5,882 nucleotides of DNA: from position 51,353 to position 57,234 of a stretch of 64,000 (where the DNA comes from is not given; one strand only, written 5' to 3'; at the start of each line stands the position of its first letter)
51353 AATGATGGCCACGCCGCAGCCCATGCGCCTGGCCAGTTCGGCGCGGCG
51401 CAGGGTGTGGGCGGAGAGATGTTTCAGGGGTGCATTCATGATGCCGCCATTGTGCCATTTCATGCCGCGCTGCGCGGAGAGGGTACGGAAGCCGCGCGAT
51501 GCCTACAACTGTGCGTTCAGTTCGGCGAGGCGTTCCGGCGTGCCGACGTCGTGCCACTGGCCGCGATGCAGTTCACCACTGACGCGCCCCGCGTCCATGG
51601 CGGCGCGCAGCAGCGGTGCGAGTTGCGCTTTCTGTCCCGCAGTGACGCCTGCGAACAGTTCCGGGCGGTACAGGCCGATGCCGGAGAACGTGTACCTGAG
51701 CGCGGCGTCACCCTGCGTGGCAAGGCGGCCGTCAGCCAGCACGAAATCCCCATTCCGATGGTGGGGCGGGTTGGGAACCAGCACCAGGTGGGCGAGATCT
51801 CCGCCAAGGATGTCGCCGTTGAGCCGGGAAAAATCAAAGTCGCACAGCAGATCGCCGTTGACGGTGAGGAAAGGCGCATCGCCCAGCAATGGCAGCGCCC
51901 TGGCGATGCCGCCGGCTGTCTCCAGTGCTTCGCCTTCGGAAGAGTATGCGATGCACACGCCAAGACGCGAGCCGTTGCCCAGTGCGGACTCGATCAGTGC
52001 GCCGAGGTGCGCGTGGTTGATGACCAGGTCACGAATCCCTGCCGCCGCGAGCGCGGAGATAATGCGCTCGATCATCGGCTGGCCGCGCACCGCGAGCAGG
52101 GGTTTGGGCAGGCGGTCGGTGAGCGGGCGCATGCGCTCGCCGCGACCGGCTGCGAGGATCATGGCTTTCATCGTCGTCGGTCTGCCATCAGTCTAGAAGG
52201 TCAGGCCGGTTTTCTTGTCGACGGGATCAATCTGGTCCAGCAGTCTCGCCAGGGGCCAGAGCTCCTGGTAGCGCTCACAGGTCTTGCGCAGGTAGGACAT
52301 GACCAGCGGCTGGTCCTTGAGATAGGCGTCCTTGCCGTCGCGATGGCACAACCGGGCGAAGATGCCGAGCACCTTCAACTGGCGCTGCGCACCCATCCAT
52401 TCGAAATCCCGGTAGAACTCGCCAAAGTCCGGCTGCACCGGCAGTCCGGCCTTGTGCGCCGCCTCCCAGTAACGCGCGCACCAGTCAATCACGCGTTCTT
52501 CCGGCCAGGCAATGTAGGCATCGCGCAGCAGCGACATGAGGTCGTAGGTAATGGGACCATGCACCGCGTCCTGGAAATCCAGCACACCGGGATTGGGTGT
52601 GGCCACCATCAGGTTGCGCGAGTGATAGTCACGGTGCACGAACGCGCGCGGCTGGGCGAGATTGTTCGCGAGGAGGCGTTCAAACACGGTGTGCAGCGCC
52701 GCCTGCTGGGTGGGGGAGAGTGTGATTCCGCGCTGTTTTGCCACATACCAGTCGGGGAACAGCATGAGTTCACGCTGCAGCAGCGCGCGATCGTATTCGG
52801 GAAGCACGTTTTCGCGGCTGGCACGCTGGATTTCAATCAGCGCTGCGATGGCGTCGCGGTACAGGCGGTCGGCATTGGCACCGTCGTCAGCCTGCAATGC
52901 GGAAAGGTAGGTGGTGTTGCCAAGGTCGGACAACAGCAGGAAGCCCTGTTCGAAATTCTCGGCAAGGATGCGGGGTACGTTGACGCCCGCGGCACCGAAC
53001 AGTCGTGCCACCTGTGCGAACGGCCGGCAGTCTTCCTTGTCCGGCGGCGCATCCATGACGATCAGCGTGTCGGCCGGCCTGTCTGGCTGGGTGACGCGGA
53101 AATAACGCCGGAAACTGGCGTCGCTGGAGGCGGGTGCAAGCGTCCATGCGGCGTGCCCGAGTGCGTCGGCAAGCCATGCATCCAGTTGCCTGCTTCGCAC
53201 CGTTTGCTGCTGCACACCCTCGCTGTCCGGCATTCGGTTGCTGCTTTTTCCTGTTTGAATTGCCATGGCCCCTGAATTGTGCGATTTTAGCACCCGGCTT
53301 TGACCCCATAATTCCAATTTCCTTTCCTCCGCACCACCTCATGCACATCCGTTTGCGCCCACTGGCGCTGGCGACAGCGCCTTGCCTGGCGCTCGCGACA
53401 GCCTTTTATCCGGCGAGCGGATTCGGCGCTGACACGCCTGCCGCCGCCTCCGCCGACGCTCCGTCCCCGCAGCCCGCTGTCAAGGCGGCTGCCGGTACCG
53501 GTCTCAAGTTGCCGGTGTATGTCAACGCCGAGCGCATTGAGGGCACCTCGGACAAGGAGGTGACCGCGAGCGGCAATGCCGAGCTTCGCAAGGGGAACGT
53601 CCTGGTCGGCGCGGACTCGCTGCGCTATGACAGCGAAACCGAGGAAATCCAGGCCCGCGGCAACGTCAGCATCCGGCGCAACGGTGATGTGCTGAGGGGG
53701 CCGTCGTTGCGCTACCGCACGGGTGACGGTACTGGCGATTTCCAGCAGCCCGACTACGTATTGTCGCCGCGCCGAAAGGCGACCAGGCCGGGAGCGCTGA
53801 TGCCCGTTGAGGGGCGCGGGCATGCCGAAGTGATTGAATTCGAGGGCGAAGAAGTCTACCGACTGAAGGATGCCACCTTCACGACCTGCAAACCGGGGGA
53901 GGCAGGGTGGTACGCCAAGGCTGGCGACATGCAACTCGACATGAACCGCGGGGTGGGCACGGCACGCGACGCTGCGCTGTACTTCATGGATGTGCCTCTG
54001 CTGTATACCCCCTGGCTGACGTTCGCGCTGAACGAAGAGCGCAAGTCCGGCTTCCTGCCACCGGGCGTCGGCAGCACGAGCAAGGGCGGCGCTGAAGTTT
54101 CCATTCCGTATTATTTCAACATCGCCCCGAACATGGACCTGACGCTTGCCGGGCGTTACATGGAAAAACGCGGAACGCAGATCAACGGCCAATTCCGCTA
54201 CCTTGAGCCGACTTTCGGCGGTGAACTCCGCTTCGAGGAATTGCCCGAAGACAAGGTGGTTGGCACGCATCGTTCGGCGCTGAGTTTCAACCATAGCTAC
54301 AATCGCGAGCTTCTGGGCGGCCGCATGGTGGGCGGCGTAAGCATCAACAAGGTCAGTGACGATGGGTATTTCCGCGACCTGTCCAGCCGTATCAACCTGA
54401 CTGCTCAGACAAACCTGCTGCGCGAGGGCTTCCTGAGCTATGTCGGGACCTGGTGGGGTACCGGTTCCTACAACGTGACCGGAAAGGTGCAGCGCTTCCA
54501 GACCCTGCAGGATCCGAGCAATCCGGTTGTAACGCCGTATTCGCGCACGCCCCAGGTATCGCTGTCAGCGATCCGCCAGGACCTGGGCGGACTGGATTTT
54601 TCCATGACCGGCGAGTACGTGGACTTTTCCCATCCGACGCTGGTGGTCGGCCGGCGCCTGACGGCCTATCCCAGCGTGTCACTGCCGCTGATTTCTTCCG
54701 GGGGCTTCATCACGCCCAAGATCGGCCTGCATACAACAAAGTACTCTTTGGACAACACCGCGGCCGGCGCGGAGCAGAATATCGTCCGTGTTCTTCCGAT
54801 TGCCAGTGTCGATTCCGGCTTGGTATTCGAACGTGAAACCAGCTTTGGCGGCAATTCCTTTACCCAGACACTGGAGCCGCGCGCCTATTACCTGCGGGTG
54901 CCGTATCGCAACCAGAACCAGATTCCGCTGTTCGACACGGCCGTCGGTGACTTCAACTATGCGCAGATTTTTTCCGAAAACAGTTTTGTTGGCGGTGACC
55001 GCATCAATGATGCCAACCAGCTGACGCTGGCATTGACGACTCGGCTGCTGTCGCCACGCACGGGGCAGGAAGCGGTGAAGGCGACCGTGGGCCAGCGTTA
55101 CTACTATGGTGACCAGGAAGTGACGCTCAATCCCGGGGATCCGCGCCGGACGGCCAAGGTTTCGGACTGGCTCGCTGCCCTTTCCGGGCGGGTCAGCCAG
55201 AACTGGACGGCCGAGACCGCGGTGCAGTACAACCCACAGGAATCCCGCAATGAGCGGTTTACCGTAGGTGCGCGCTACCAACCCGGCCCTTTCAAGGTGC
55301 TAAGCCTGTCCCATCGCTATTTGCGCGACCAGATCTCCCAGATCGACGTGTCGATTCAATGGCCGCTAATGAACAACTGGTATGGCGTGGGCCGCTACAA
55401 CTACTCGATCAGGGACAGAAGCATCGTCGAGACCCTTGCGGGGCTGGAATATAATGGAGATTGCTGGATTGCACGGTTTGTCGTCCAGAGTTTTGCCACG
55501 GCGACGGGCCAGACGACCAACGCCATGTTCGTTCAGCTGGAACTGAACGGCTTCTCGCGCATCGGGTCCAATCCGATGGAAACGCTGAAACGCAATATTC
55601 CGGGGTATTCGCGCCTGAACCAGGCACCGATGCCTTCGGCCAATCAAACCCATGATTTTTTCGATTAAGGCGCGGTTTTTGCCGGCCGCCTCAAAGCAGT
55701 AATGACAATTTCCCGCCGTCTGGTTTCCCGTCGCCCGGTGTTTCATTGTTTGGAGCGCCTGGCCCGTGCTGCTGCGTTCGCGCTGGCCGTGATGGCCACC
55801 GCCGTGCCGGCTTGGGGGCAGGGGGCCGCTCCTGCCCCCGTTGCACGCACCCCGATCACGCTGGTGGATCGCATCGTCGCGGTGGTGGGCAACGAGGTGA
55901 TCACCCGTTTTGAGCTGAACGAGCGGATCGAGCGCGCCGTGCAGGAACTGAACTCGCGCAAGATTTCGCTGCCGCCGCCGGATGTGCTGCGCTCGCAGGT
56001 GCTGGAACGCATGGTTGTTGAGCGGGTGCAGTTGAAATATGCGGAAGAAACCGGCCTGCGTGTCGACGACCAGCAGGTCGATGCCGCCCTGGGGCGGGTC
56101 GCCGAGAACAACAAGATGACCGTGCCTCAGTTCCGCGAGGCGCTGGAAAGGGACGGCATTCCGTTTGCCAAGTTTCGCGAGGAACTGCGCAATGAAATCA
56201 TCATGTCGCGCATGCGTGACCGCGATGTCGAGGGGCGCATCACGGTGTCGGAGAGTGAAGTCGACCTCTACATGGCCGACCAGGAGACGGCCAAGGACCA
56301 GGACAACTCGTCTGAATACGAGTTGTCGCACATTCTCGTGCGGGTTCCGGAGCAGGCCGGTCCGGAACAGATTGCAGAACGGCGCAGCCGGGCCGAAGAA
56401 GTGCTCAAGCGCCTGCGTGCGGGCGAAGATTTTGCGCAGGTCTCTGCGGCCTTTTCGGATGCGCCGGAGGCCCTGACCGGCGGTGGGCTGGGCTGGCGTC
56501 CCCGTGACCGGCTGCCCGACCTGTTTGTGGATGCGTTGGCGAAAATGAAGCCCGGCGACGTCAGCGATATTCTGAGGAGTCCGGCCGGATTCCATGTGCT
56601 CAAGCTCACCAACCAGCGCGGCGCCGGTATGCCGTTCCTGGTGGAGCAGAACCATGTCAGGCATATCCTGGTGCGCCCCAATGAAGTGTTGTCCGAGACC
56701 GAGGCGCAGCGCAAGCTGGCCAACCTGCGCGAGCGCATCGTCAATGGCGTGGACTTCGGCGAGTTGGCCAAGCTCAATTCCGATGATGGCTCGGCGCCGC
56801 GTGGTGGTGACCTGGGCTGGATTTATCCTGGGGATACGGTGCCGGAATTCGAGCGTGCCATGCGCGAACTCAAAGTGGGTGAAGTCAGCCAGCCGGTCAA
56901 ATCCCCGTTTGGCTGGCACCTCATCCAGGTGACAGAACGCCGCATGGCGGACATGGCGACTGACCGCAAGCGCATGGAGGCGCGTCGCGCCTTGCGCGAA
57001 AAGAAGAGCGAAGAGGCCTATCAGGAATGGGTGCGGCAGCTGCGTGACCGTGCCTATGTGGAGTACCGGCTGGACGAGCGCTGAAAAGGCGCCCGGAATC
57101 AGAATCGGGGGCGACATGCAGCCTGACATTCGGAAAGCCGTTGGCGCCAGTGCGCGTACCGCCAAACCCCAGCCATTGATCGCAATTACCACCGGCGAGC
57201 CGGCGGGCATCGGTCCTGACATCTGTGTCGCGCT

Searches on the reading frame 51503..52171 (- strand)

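Call 53: search_protein_families(library=pfam, proteins=[window:51503-52171:-])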
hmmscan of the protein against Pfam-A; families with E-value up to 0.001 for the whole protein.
window:51503-52171:- (222 aa): 3 families
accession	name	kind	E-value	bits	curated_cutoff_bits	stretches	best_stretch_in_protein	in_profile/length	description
PF00483.29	NTP_transferase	-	4.3e-26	92.4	21.2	1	2-117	1-120/245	Nucleotidyl transferase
PF12804.13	NTP_transf_3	-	2.1e-12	48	27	1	3-108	1-96/160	MobA-like NTP transferase domain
PF01128.25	IspD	-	0.00039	20.7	27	1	2-48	2-45/221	2-C-methyl-D-erythritol 4-phosphate cytidylyltransferase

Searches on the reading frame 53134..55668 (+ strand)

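Call 53: search_protein_families(library=pfam, proteins=[window:53134-55668:+])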
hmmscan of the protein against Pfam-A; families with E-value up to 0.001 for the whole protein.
window:53134-55668:+ (844 aa): 3 families
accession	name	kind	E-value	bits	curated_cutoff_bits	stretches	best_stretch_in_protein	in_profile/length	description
PF04453.20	LptD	-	9.3e-108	361.4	22.4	1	398-749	18-384/384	LPS transport system D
PF19838.5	LptD_2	-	2.4e-10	40.2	22.5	1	279-467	5-196/464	LptD protein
PF03968.19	LptD_N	-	1.9e-05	25.3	20.4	0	138-196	53-109/113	LptA/(LptD N-terminal domain) LPS transport protein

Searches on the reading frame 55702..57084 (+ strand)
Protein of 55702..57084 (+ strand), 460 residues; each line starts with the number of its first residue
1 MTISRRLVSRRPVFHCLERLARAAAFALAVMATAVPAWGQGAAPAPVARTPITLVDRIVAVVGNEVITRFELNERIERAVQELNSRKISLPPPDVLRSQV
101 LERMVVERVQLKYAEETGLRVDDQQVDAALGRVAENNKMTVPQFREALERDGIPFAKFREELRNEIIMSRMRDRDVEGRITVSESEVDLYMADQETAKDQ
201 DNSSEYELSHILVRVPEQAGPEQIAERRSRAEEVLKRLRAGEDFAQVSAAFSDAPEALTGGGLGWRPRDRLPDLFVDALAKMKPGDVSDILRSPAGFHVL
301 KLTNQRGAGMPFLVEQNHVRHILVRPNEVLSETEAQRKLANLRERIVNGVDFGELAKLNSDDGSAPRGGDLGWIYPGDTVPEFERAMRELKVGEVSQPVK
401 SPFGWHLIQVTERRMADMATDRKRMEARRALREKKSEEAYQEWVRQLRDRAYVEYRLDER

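Call 53: search_protein_families(library=pfam, proteins=[window:55702-57084:+])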
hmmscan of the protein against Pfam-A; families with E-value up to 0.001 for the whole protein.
window:55702-57084:+ (460 aa): 6 families
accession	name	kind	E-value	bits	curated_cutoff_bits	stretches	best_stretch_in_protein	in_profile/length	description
PF00639.27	Rotamase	-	6.3e-48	162.2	21.7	2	321-411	1-96/97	PPIC-type PPIASE domain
PF13616.12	Rotamase_3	-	8.3e-46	155.7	22.5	2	316-414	15-116/116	PPIC-type PPIASE domain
PF09312.16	SurA_N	-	1.8e-40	138.2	30.8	1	55-172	1-118/118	SurA N-terminal domain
PF13145.12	Rotamase_2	-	3.5e-19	70.2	27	2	201-306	5-109/121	PPIC-type PPIASE domain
PF13624.11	SurA_N_3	-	2.7e-16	60.2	27.2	1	29-171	19-161/162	SurA-like N-terminal domain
PF13623.11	SurA_N_2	-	1.6e-08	35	28.5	1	57-137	41-122/145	SurA-like N-terminal domain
